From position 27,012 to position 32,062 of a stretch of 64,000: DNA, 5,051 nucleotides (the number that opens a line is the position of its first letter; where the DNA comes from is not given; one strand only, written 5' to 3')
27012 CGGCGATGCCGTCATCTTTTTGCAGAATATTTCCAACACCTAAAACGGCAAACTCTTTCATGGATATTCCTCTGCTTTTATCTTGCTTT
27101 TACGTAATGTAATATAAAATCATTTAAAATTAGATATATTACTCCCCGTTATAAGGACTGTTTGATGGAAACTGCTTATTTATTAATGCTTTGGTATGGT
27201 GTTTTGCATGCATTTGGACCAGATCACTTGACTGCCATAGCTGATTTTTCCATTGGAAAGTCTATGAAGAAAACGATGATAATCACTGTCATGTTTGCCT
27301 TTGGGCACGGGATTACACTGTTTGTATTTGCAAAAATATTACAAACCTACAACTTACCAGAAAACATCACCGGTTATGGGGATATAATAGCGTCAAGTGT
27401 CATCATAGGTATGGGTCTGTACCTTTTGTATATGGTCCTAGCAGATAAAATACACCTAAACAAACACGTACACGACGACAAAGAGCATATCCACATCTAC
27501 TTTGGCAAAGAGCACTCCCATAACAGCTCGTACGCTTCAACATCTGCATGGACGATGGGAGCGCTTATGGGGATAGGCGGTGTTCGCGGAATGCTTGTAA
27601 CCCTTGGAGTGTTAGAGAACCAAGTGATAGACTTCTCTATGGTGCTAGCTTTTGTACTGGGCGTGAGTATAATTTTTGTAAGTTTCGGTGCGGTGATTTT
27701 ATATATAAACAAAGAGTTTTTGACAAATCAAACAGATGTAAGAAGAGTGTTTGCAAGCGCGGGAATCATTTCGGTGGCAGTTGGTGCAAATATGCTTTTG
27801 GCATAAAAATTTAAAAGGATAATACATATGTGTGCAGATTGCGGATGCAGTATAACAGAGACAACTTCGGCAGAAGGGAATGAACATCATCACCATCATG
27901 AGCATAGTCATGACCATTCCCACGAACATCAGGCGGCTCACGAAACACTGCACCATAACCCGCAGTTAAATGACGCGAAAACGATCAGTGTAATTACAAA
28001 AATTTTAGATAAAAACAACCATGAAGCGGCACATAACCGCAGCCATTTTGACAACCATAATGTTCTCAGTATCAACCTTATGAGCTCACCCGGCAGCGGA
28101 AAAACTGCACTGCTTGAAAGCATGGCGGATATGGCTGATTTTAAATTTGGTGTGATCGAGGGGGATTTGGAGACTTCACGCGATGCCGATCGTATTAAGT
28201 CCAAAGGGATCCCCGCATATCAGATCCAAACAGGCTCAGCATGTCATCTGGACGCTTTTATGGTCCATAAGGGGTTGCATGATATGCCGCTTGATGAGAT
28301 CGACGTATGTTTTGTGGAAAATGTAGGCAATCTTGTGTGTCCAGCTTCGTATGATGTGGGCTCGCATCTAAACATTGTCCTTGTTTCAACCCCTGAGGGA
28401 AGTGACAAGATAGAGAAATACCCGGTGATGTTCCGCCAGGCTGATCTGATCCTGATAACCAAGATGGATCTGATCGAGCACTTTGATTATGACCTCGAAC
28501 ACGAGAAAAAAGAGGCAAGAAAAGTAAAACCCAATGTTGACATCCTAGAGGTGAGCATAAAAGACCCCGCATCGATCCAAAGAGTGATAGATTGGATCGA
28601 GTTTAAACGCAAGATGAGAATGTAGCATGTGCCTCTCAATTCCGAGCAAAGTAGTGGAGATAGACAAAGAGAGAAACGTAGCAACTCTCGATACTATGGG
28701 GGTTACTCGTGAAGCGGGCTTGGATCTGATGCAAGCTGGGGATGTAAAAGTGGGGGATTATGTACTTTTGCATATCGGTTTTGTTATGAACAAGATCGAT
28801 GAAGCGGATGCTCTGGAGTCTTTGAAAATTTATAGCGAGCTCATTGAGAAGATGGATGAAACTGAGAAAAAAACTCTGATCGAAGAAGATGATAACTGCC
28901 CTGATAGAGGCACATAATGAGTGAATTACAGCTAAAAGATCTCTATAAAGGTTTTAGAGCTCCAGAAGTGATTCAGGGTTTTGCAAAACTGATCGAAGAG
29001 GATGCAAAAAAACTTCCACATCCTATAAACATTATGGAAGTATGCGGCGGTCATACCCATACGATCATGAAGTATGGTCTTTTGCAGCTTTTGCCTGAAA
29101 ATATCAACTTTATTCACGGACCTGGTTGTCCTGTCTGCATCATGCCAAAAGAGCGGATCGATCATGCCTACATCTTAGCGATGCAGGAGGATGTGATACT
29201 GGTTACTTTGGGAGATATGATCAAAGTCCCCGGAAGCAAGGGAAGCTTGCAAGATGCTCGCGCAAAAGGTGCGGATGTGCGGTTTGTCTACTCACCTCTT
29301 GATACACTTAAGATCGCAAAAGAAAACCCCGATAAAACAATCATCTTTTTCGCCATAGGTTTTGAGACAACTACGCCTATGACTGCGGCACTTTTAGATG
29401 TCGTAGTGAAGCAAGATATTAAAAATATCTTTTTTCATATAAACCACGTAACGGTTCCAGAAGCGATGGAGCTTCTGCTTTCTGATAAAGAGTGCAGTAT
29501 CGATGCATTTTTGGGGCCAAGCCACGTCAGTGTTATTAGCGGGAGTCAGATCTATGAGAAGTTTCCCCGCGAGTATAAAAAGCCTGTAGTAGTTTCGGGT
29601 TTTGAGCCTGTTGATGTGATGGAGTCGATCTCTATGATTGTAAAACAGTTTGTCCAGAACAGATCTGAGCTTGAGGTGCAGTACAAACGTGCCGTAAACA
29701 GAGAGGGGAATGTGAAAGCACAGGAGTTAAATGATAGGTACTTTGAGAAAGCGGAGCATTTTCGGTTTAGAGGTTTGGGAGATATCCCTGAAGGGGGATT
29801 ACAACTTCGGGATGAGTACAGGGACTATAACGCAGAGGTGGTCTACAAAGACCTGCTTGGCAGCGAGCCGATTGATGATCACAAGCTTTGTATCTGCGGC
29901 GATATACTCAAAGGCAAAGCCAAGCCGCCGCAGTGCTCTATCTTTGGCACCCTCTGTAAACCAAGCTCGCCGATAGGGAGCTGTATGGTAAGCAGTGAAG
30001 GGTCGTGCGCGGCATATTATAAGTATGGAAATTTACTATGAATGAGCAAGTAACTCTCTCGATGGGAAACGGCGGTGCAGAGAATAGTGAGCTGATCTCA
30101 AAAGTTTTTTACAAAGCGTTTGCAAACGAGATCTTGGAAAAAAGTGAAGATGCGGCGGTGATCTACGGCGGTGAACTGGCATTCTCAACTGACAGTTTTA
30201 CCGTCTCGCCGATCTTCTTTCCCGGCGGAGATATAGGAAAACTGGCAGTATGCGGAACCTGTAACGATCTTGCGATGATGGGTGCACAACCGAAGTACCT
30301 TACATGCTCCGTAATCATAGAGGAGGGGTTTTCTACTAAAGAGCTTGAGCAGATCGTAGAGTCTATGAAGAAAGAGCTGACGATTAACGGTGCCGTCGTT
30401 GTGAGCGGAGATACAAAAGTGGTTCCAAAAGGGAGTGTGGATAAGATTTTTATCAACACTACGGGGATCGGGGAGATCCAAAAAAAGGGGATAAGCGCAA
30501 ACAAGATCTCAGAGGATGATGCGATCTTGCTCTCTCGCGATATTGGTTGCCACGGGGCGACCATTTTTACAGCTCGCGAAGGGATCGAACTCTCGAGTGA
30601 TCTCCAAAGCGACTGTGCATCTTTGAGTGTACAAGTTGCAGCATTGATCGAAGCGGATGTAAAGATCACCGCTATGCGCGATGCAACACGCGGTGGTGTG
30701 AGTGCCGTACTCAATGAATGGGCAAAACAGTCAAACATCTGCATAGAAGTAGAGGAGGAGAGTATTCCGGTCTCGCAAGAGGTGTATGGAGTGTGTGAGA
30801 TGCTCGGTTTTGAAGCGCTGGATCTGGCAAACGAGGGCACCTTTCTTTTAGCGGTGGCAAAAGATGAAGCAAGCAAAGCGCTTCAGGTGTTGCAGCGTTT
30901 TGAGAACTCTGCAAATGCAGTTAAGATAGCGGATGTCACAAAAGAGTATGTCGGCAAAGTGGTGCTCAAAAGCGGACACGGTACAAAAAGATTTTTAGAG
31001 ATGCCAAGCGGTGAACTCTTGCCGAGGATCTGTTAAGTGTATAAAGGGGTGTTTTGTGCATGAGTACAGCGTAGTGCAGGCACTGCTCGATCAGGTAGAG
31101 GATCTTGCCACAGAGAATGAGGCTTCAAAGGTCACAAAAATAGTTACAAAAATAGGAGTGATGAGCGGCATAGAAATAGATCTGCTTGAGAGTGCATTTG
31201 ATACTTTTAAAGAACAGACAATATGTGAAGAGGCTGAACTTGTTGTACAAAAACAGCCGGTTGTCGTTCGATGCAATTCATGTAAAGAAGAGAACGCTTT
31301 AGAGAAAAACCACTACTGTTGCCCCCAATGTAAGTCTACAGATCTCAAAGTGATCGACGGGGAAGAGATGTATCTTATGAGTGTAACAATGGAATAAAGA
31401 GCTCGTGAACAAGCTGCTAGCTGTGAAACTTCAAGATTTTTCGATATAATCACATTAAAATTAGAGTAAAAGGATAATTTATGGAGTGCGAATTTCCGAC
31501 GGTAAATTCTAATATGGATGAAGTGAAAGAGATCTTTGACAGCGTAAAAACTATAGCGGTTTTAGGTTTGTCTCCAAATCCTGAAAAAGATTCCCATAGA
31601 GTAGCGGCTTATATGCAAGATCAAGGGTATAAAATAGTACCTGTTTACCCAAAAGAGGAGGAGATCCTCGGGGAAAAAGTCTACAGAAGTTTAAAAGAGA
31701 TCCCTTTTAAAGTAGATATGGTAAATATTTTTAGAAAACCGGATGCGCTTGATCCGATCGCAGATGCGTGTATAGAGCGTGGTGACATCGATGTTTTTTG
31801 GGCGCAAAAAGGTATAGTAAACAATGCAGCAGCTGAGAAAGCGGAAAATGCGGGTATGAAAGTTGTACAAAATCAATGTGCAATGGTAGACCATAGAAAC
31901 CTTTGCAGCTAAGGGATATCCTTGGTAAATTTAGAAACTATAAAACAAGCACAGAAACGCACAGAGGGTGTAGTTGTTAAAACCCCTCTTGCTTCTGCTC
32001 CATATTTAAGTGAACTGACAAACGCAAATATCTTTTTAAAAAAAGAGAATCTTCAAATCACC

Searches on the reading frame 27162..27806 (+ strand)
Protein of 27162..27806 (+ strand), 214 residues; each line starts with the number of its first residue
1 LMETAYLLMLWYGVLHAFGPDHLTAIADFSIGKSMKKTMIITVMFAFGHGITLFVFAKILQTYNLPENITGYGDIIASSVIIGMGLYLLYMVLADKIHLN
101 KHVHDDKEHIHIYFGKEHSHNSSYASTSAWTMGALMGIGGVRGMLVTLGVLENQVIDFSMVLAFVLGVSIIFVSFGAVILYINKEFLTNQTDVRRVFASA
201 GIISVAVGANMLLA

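Call 3: search_protein_families(library=pfam, proteins=[window:27162-27806:+], max_evalue=0.01)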
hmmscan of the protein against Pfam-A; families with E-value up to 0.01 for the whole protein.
window:27162-27806:+ (214 aa): 1 family
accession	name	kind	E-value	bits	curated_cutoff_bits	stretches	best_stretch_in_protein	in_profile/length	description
PF03824.22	NicO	-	0.00083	19.2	27.7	1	10-144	9-163/287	High-affinity nickel-transport protein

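Call 4: search_protein_families(library=ncbifam, proteins=[window:27162-27806:+], max_evalue=0.01)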
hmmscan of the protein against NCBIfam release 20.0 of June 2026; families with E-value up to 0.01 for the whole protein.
window:27162-27806:+ (214 aa): 0 families

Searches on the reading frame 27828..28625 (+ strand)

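Call 3: search_protein_families(library=pfam, proteins=[window:27828-28625:+], max_evalue=0.01)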
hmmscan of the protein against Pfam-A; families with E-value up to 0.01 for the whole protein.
window:27828-28625:+ (265 aa): 2 families
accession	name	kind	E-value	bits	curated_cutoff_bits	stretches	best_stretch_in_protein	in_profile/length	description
PF02492.25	cobW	-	1.6e-19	70.6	20.7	1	83-240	4-179/180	CobW/HypB/UreG, nucleotide-binding domain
PF03193.22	RsgA_GTPase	-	0.0037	17.5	30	0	207-258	57-105/174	RsgA GTPase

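Call 4: search_protein_families(library=ncbifam, proteins=[window:27828-28625:+], max_evalue=0.01)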
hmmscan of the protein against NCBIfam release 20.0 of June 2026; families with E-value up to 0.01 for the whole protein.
window:27828-28625:+ (265 aa): 4 families
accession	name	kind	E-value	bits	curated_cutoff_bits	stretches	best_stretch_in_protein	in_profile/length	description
TIGR00073.1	hypB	equivalog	1.5e-83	279.5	121.2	1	54-262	5-215/217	hydrogenase nickel incorporation protein HypB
NF007775.0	PRK10463.1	equivalog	1.3e-66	225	385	1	31-261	56-288/290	hydrogenase nickel incorporation protein HypB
TIGR00101.1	ureG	equivalog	1.8e-10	40.9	204.2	1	81-259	3-193/199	urease accessory protein UreG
NF003230.0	PRK04195.1-6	equivalog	0.0067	15.1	441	0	75-124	35-82/494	replication factor C large subunit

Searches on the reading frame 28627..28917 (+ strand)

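Call 3: search_protein_families(library=pfam, proteins=[window:28627-28917:+], max_evalue=0.01)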
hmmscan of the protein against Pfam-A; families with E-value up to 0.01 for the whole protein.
window:28627-28917:+ (96 aa): 1 family
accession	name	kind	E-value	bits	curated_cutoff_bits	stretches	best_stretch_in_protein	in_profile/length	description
PF01455.23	HupF_HypC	-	2.1e-23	82.6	28.5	1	1-68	1-64/65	HupF/HypC family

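Call 4: search_protein_families(library=ncbifam, proteins=[window:28627-28917:+], max_evalue=0.01)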
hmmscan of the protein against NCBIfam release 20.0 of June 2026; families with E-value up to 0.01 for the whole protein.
window:28627-28917:+ (96 aa): 3 families
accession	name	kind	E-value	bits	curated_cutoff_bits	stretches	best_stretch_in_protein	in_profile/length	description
TIGR00074.1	hypC_hupF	subfamily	1.6e-23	82.4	48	1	1-82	1-78/80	HypC/HybG/HupF family hydrogenase formation chaperone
NF007712.0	PRK10409.1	equivalog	6.6e-12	45.6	136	1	1-74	1-76/90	HypC/HybG/HupF family hydrogenase formation chaperone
NF007721.0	PRK10413.1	equivalog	2.8e-11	43.2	115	1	1-75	1-78/87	hydrogenase maturation factor HybG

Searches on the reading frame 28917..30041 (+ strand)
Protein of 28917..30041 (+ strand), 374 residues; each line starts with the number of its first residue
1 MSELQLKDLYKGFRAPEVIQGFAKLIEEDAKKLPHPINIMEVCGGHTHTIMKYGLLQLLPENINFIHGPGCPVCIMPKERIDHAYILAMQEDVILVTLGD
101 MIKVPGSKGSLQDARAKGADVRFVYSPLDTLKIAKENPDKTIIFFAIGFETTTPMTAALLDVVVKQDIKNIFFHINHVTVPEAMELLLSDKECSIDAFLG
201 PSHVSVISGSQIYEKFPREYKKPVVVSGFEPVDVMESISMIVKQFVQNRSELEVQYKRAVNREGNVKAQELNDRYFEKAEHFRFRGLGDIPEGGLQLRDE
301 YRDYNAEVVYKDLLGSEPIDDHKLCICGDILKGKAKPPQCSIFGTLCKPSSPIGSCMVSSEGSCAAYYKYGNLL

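Call 3: search_protein_families(library=pfam, proteins=[window:28917-30041:+], max_evalue=0.01)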
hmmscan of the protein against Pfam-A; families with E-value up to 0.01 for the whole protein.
window:28917-30041:+ (374 aa): 1 family
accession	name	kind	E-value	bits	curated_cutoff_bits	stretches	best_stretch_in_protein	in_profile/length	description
PF01924.21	HypD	-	1.9e-149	498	25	1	18-371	2-351/351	Hydrogenase formation hypA family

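Call 4: search_protein_families(library=ncbifam, proteins=[window:28917-30041:+], max_evalue=0.01)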
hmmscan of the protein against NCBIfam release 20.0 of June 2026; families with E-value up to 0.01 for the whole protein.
window:28917-30041:+ (374 aa): 1 family
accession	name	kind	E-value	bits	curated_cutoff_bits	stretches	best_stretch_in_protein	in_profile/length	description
TIGR00075.1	hypD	equivalog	2.8e-152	506.9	192.8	1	11-372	8-368/372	hydrogenase formation protein HypD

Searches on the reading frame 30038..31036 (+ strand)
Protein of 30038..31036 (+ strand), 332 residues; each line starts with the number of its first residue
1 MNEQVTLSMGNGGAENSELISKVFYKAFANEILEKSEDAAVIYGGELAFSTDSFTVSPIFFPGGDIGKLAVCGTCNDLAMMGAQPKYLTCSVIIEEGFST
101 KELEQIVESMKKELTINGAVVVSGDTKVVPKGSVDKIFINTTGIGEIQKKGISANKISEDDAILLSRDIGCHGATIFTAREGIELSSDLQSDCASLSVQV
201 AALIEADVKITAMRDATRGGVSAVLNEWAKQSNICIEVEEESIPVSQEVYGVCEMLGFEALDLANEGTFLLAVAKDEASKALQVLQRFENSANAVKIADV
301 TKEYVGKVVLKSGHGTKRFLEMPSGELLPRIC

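Call 3: search_protein_families(library=pfam, proteins=[window:30038-31036:+], max_evalue=0.01)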
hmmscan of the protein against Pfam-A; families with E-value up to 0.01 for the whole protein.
window:30038-31036:+ (332 aa): 2 families
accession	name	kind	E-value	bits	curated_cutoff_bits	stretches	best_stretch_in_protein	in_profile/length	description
PF00586.29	AIRS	-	1.3e-23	83.9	24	1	37-147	2-112/112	AIR synthase related protein, N-terminal domain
PF02769.27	AIRS_C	-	1.9e-22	80.5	23.1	1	159-310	2-155/156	AIR synthase related protein, C-terminal domain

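Call 4: search_protein_families(library=ncbifam, proteins=[window:30038-31036:+], max_evalue=0.01)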
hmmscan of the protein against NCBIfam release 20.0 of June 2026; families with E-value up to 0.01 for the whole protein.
window:30038-31036:+ (332 aa): 9 families
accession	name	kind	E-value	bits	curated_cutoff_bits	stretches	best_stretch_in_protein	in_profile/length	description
TIGR02124.1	hypE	equivalog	2.4e-129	431.1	251.6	1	4-332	1-332/332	hydrogenase expression/formation protein HypE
TIGR01379.1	thiL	equivalog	1.2e-21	77.1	184.15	1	17-313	3-306/320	thiamine-phosphate kinase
NF004353.0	PRK05731.2-2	equivalog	3.5e-19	69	301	1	20-265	5-247/311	thiamine-phosphate kinase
NF004351.0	PRK05731.1-4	equivalog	6.8e-16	58.3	324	1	63-267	71-271/321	thiamine-phosphate kinase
TIGR00476.1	selD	equivalog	1.5e-13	50.7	125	1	33-270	42-278/311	selenide, water dikinase SelD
NF004354.0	PRK05731.2-3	equivalog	8.6e-09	35.1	204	1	24-171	7-149/273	thiamine-phosphate kinase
NF010705.0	PRK14105.1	equivalog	5.7e-06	25.4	291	1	38-310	49-336/345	selenide, water dikinase SelD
NF004350.0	PRK05731.1-1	equivalog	0.00042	19.3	441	1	46-128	41-125/325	thiamine-phosphate kinase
TIGR04050.1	MSMEG_0567_Cter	hypoth_equivalog_domain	0.0064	16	312.2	0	65-249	62-232/296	MSMEG_0567/sll0787 family protein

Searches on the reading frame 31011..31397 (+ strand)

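Call 8: search_protein_families(library=pfam, proteins=[window:31011-31397:+], max_evalue=0.001)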
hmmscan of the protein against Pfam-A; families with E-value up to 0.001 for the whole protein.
window:31011-31397:+ (128 aa): 1 family
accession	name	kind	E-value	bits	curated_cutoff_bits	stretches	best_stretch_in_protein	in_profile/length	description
PF01155.25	HypA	-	1e-30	106.5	28.9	1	17-126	2-111/112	Hydrogenase/urease nickel incorporation, metallochaperone, hypA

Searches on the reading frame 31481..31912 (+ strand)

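Call 8: search_protein_families(library=pfam, proteins=[window:31481-31912:+], max_evalue=0.001)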
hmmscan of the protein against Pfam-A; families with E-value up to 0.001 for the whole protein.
window:31481-31912:+ (143 aa): 1 family
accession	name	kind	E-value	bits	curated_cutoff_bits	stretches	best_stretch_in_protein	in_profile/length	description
PF13380.12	CoA_binding_2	-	3.9e-42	143.8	22.8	1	23-138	1-115/116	CoA binding domain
